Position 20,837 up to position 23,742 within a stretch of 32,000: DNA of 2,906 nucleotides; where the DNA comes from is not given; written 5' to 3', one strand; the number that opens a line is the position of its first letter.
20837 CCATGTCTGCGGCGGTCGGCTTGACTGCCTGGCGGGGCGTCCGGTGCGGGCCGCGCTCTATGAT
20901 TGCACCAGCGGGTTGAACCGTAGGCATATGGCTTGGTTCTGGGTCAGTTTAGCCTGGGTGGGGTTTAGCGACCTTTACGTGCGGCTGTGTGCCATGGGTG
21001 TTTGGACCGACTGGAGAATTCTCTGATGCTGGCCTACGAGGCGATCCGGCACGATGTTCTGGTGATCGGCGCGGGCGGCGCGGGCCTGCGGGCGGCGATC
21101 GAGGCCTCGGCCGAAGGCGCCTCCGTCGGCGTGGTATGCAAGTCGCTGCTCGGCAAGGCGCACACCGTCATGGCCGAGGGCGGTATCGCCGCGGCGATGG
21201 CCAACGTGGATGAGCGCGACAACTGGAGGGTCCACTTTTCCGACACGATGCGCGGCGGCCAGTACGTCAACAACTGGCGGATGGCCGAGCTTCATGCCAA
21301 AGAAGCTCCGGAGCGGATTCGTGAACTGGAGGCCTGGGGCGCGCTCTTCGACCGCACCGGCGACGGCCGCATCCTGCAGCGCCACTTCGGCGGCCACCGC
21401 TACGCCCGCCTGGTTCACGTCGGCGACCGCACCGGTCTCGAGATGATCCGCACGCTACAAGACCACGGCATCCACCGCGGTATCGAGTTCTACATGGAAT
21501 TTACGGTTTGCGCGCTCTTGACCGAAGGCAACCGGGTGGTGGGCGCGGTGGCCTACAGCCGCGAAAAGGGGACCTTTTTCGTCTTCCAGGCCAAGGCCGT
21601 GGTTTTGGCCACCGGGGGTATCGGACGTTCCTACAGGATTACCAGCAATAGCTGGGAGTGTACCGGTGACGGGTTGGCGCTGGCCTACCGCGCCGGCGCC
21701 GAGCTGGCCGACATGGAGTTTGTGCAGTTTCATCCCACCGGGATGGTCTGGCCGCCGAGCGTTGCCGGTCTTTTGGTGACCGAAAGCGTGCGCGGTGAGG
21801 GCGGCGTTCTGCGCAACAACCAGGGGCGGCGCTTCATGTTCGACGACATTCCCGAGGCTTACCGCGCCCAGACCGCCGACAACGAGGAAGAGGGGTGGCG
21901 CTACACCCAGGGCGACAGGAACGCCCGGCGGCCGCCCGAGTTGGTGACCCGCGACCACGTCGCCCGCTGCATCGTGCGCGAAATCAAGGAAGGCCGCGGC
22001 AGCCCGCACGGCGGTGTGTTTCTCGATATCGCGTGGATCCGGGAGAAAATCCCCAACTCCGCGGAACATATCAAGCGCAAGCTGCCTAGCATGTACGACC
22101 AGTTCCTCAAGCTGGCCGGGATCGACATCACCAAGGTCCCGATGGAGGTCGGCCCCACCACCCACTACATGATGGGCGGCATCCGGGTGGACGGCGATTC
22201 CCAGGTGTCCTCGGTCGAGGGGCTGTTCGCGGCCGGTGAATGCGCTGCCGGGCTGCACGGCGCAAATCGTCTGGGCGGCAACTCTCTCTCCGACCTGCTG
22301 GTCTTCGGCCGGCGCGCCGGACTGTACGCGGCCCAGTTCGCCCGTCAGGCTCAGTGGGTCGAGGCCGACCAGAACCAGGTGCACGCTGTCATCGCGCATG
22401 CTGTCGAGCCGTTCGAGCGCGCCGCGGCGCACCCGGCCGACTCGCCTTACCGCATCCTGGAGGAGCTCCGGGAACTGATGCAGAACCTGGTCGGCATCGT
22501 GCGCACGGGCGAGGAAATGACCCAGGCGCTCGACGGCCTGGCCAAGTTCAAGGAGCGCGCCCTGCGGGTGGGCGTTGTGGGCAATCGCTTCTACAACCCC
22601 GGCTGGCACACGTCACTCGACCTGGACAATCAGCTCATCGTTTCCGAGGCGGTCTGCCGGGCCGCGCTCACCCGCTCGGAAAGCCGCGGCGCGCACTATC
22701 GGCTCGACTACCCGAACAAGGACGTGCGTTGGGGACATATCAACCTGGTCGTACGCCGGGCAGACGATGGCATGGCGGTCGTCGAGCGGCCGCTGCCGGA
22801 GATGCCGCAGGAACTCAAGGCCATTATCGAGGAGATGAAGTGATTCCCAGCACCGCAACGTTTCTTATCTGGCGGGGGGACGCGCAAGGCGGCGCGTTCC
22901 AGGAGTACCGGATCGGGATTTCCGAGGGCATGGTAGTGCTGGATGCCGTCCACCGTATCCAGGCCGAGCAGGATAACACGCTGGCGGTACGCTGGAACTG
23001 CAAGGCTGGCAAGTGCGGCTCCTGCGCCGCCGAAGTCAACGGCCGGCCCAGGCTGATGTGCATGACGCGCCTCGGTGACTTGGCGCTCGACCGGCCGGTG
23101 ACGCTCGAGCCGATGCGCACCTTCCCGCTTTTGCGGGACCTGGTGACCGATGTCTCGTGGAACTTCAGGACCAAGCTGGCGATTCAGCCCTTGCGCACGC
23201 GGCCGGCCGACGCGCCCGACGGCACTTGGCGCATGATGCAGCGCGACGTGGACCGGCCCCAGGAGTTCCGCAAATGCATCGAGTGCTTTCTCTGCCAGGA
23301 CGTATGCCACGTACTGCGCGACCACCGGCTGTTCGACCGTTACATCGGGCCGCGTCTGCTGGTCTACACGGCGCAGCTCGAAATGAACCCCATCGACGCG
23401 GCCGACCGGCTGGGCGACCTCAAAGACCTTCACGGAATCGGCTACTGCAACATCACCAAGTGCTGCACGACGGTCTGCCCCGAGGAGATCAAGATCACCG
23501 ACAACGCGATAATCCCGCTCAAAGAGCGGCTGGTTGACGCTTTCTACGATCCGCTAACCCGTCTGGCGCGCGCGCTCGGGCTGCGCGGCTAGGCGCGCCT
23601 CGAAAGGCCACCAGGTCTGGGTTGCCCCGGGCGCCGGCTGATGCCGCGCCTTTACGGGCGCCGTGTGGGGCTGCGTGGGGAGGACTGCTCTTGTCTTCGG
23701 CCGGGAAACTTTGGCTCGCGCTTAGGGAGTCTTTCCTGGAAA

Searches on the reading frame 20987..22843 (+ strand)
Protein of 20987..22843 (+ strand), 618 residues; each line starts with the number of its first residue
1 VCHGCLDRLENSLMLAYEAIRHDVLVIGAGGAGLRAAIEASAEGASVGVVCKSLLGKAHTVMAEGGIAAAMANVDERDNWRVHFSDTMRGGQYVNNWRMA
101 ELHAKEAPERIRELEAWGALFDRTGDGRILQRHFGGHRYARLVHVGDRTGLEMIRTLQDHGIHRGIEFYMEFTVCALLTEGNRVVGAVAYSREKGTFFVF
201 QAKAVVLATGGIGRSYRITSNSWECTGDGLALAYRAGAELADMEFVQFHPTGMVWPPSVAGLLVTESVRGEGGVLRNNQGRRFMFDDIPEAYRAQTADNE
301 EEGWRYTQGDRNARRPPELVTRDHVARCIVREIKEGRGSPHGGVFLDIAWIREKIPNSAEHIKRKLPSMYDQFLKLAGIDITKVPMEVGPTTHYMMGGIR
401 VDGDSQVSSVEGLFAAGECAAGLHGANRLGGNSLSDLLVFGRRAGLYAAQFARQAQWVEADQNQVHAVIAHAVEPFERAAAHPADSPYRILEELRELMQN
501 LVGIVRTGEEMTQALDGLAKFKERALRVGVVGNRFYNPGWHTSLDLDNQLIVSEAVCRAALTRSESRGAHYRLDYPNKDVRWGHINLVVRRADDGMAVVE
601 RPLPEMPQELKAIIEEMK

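Call 29: search_protein_families(library=pfam, proteins=[window:20987-22843:+])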
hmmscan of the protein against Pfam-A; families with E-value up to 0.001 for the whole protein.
window:20987-22843:+ (618 aa): 5 families
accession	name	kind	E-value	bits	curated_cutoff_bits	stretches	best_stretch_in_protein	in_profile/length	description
PF00890.30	FAD_binding_2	-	7.7e-97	325.5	20.4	1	23-434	1-414/414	FAD binding domain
PF02910.25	Succ_DH_flav_C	-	9.1e-23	81.1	20.8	1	492-598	2-111/130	Fumarate reductase flavoprotein C-term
PF07992.20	Pyr_redox_2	-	1.6e-08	34.8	26.1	1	22-211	1-109/291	Pyridine nucleotide-disulphide oxidoreductase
PF03486.20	HI0933_like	-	3e-07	30.6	50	0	22-52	1-31/244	HI0933-like protein Rossmann domain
PF01266.30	DAO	-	1.4e-05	25.3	27.9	1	23-211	1-204/353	FAD dependent oxidoreductase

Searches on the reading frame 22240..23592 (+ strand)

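Call 29: search_protein_families(library=pfam, proteins=[window:22240-23592:+])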
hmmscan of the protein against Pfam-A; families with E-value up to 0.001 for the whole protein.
window:22240-23592:+ (450 aa): 4 families
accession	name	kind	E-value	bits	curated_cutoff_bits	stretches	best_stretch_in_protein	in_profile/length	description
PF13085.11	Fer2_3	-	1.5e-24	86.5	27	1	210-306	4-103/107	2Fe-2S iron-sulfur cluster binding domain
PF13183.11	Fer4_8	-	8.3e-08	33.1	27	1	343-417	2-68/68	4Fe-4S dicluster domain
PF13534.11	Fer4_17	-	9.3e-05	23.3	22.2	1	345-417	1-60/61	4Fe-4S dicluster domain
PF00111.32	Fer2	-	0.00086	19.6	21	0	242-267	22-48/77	2Fe-2S iron-sulfur cluster binding domain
